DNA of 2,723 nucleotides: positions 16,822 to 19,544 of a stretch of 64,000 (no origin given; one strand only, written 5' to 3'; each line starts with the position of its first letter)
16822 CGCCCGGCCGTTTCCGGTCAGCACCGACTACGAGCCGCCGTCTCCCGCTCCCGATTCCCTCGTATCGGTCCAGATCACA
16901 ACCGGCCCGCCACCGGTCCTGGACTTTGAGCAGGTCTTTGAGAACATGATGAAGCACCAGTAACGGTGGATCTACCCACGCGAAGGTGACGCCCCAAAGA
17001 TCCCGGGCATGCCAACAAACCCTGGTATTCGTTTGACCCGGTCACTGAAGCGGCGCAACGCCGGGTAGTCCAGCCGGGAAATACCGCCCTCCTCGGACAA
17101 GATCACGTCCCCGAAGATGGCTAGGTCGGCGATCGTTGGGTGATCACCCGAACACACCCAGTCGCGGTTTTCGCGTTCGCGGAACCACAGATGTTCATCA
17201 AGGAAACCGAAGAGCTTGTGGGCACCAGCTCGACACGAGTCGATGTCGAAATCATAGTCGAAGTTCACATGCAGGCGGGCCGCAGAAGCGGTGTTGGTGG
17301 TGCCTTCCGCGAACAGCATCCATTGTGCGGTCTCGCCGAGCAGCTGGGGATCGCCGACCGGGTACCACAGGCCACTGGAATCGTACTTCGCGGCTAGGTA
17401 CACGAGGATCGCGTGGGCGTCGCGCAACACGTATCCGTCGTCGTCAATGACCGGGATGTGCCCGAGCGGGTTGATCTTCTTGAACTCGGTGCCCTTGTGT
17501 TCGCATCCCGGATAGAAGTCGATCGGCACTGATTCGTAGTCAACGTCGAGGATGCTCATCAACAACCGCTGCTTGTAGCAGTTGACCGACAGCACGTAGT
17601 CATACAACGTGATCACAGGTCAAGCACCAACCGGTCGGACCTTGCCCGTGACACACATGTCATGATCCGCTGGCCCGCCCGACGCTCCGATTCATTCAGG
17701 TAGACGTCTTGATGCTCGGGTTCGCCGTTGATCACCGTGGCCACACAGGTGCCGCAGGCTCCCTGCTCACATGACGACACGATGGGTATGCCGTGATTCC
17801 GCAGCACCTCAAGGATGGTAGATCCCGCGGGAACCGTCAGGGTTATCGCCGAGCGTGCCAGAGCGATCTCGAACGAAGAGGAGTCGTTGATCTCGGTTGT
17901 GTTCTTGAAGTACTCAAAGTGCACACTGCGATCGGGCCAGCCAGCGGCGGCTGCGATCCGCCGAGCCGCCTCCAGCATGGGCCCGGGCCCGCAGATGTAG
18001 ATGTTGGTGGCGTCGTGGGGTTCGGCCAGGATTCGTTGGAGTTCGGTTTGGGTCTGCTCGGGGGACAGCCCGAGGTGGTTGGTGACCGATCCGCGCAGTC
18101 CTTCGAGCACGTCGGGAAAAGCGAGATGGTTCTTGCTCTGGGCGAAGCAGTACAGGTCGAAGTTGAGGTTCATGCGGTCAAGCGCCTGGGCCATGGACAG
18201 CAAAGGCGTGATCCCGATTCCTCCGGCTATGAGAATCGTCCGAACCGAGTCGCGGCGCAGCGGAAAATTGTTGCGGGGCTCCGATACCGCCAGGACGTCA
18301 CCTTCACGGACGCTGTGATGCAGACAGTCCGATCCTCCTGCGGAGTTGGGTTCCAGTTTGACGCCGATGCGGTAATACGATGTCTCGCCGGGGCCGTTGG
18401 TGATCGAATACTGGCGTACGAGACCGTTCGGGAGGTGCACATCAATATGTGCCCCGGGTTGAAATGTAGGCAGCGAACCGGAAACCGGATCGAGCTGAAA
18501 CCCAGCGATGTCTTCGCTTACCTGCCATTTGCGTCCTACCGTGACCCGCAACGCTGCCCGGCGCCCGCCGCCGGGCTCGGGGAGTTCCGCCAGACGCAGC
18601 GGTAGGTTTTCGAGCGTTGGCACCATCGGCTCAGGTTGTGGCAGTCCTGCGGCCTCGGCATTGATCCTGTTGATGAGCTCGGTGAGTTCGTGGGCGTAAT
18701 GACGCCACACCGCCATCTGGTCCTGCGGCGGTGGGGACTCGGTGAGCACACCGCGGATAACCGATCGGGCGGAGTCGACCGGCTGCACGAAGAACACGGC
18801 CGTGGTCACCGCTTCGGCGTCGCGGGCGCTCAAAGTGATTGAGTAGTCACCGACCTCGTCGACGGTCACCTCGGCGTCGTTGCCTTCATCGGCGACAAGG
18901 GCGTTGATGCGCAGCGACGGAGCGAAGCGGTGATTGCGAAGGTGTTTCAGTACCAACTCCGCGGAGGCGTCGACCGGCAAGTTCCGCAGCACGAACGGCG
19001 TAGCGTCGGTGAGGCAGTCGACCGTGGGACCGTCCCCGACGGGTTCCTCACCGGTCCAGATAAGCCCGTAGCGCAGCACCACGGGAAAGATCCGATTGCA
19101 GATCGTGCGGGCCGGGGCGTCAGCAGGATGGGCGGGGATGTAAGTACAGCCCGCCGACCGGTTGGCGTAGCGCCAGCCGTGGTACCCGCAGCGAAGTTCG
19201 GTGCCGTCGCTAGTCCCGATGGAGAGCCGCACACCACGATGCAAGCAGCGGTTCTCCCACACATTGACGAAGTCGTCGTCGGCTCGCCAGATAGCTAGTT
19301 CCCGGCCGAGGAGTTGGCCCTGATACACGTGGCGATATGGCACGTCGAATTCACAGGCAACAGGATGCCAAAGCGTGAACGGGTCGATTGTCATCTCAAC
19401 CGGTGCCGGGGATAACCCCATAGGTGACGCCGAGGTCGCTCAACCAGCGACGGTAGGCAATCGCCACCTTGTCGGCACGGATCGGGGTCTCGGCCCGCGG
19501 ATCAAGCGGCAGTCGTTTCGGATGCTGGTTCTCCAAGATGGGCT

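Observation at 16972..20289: Three-gene Rieske oxygenase with NdmC/NdmD/NdmE-like division of labour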

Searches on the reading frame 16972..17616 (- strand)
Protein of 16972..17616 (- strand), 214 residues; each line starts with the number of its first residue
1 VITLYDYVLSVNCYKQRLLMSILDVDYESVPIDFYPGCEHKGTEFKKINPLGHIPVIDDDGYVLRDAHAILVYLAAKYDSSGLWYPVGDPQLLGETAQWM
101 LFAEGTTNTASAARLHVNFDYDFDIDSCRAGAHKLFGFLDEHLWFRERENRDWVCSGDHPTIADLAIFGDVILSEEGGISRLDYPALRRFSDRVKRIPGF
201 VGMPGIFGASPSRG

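Call 7: search_protein_families(library=pfam, proteins=[window:16972-17616:-], max_evalue=0.01)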
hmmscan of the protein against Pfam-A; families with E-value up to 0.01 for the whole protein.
window:16972-17616:- (214 aa): 5 families
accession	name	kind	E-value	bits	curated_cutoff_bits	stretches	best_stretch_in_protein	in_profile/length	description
PF02798.26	GST_N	-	3e-12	47.1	20.9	1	2-75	3-75/76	Glutathione S-transferase, N-terminal domain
PF13417.12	GST_N_3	-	1.2e-10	42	22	1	4-80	1-73/75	Glutathione S-transferase, N-terminal domain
PF13409.12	GST_N_2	-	9.6e-09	36.2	25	1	10-76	2-69/70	Glutathione S-transferase, N-terminal domain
PF13410.11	GST_C_2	-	0.0013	19.2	24.9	1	126-193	5-69/69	Glutathione S-transferase, C-terminal domain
PF14497.11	GST_C_3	-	0.0016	19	21.6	1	133-199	32-96/104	Glutathione S-transferase, C-terminal domain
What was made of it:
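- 16972..17616 (-): E: NdmE-like GST-fold protein (214 aa, GTG start overlapping the D stop). Pfam GST_N and GST_C hits (call 7).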

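Call 10: search_solved_structures(query=window:16972-17616:-, max_evalue=0.01, show_alignments=2)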
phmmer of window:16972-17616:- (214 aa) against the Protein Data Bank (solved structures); distinct sequences matched with E-value up to 0.01: 133 (the best 60 are shown).
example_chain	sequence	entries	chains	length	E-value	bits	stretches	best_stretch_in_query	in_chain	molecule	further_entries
3m3m_A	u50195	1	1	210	1.7e-14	57.2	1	5-203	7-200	Glutathione S-transferase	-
3zmk_A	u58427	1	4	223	3.9e-14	56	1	2-203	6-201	GLUTATHIONE S-TRANSFERASE E2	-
3zml_A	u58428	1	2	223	8e-14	54.9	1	2-202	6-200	GLUTATHIONE S-TRANSFERASE E2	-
3m8n_A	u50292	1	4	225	5.1e-13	52.3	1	3-204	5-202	Possible glutathione S-transferase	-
4hz2_A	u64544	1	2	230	1.5e-12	50.7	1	5-205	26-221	Glutathione S-transferase domain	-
4gsn_A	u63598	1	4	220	4e-12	49.4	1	3-205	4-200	Glutathione S-transferase E2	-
2il3_A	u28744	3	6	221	7.7e-12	48.5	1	3-200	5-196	Epsilon-class Glutathione S-transferase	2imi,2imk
4f0b_A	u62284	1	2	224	1e-11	48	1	41-199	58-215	THIOL TRANSFERASE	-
5zfg_A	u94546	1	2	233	1.3e-11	47.7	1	18-175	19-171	Glutathione S-transferase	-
3wyw_A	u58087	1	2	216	1.9e-11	47.2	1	7-196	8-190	Glutathione S-transferase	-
9f7k_A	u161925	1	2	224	2.3e-11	46.9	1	3-200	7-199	GH14654p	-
1e6b_A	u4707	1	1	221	2.4e-11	46.9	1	3-80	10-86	GLUTATHIONE S-TRANSFERASE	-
4ivf_A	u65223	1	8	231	5.7e-11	45.6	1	10-199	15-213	Putative uncharacterized protein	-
4yh2_A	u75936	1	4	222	6e-11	45.5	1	3-200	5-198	Glutathione S transferase E6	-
4pnf_A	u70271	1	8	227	6.7e-11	45.4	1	3-200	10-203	RE21095p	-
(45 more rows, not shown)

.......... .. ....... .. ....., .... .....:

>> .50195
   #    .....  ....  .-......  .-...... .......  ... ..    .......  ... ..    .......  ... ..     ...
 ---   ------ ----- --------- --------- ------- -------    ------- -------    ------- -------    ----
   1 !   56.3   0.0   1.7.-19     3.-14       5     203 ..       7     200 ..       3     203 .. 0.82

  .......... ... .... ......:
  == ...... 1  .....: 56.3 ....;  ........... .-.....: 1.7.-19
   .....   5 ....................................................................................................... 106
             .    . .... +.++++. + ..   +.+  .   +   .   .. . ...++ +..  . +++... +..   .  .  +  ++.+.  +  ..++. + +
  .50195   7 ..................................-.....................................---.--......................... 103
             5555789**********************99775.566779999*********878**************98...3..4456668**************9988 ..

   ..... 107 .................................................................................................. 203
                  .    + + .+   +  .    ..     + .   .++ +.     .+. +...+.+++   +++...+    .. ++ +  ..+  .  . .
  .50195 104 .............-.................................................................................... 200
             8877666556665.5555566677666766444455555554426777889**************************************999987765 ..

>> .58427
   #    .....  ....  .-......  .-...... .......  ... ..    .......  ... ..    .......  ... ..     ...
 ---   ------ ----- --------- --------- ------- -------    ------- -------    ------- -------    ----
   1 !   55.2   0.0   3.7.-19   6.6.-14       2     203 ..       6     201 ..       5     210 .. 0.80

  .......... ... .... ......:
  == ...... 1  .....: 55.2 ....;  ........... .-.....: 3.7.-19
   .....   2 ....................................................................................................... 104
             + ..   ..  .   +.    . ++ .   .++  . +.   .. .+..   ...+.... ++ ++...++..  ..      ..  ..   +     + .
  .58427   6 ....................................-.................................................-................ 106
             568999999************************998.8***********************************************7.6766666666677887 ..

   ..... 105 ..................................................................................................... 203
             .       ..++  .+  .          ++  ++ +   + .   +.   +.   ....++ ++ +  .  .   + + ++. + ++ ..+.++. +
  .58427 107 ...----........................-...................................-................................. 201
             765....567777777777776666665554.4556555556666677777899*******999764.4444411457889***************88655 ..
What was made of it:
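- On NdmCDE-type split Rieske oxygenase: Solved GSTs give about 1e-14 (call 10).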

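Call 11: search_protein_families(library=ncbifam, proteins=[window:16972-17616:-], max_evalue=0.001)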
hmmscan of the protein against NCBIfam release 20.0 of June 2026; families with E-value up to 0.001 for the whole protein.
window:16972-17616:- (214 aa): 4 families
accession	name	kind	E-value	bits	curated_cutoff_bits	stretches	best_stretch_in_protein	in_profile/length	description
TIGR01262.1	maiA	equivalog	4.7e-18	65.6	171.05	1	3-83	1-82/211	maleylacetoacetate isomerase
NF010579.0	PRK13972.1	equivalog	7.9e-07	28.8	332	1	1-198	1-197/215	GSH-dependent disulfide bond oxidoreductase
NF007831.0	PRK10542.1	equivalog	1.8e-05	24.4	198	1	24-195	22-186/201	glutathione transferase GstA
NF008731.0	PRK11752.1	equivalog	0.00024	20.5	325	1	22-168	70-213/287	glutathione-dependent disulfide-bond oxidoreductase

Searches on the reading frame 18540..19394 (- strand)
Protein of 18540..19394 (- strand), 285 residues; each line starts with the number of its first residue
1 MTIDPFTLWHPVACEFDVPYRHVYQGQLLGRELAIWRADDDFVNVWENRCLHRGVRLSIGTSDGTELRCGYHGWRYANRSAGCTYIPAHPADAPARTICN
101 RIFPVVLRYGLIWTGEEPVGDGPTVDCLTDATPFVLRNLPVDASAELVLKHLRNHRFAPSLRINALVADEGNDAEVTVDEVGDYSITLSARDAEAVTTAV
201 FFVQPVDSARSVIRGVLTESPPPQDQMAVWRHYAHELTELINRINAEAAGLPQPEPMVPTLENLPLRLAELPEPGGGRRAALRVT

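Call 59: predict_structure(alignment_id=A4)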
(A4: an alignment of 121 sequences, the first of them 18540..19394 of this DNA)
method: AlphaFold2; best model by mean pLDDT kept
length: 285 residues; sequences in the alignment: 121
mean_pLDDT: 76.1   pTM: 0.77
mean pLDDT of the five models: 76.1, 73.3, 71.4, 69.1, 68.2
residues with pLDDT >= 90: 129; 70-90: 65; 50-70: 34; < 50: 57
segments of 3 or more residues with pLDDT < 50: 50-99, 282-285
pLDDT, mean of each block of 10 residues (from residue 1): 81 90 82 80 74 38 37 31 38 43 88 91 90 95 96 93 66 84 95 92 94 97 93 95 97 78 59 53 39
secondary structure, 60 per line:
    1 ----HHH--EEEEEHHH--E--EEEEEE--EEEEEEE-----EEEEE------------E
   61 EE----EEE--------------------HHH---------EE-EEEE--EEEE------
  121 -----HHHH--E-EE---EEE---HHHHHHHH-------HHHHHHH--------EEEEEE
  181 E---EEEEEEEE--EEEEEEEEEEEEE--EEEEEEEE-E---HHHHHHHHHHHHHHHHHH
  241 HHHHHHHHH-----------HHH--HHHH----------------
elements in order: E10-14 E23-28 E31-37 E43-47 E60-62 E67-69 E105-108 E111-114 H126-129 E139-141 H145-152 H160-166 E175-181 E185-192 E195-207 E210-217 H223-249 H266-269
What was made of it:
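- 18540..19049 (-): D residues ~116-285: degenerate remnant of an oxygenase catalytic (helix-grip) domain, without conserved iron ligands, plus a linker. The AF2 model has pLDDT above 90 for residues 100-255 (call 59).
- The D(1-285) model is only moderately confident: mean pLDDT 76, with the Rieske loops below 50 (call 59).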

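Call 63: fold_search(model_id=the predicted structure, library=pdb)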
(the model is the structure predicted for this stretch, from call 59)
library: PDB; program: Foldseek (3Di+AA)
matches with E <= 10: 1580; with E <= 0.001: 173
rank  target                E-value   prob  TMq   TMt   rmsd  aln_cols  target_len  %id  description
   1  7szg_A                1.2e-15  1.00  0.56  0.51   9.1       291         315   24  Structure of the Rieske Non-heme Iron Oxygenase GxtA Pressurized with Xenon (released 2022-01-19)
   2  6wnc_C                1.2e-15  1.00  0.56  0.50   9.5       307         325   25  Structure of the Rieske non-heme iron oxygenase GxtA (released 2020-06-17)
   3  6wnb_C                1.2e-15  1.00  0.56  0.51   8.2       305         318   24  Structure of the Rieske non-heme iron oxygenase SxtT with dideoxysaxitoxin bound (released 2020-06-17)
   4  6wn3_B                1.5e-15  1.00  0.58  0.51   8.2       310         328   24  Structure of the Rieske non-heme iron oxygenase SxtT (released 2020-06-17)
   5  6wnb_B                1.6e-15  1.00  0.58  0.51   8.3       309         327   24  Structure of the Rieske non-heme iron oxygenase SxtT with dideoxysaxitoxin bound (released 2020-06-17)
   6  7szf_A                2.1e-15  1.00  0.58  0.52   8.5       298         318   26  Structure of the Rieske Non-heme Iron Oxygenase GxtA with beta-Saxitoxinol Bound (released 2022-01-19)
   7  7szg_C                2.1e-15  1.00  0.55  0.48   9.2       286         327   24  Structure of the Rieske Non-heme Iron Oxygenase GxtA Pressurized with Xenon (released 2022-01-19)
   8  6wnc_A                2.2e-15  1.00  0.60  0.55   8.0       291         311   25  Structure of the Rieske non-heme iron oxygenase GxtA (released 2020-06-17)
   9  6wnb_A                2.6e-15  1.00  0.57  0.51   8.2       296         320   24  Structure of the Rieske non-heme iron oxygenase SxtT with dideoxysaxitoxin bound (released 2020-06-17)
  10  6wnd_B                3.0e-15  1.00  0.55  0.49   8.1       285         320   25  Structure of the Rieske non-heme iron oxygenase GxtA with dideoxysaxitoxin bound (released 2020-06-17)
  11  6wnd_C                3.1e-15  1.00  0.56  0.50   9.2       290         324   25  Structure of the Rieske non-heme iron oxygenase GxtA with dideoxysaxitoxin bound (released 2020-06-17)
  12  7szh_B                3.1e-15  1.00  0.56  0.50   8.6       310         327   24  Structure of the Rieske Non-heme Iron Oxygenase SxtT with beta-saxitoxinol Bound (released 2022-01-19)
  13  7szf_C                3.3e-15  1.00  0.56  0.49   9.2       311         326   24  Structure of the Rieske Non-heme Iron Oxygenase GxtA with beta-Saxitoxinol Bound (released 2022-01-19)
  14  6wnd_A                3.5e-15  1.00  0.56  0.52   8.1       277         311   26  Structure of the Rieske non-heme iron oxygenase GxtA with dideoxysaxitoxin bound (released 2020-06-17)
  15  6wn3_C                3.5e-15  1.00  0.55  0.50   9.0       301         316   25  Structure of the Rieske non-heme iron oxygenase SxtT (released 2020-06-17)
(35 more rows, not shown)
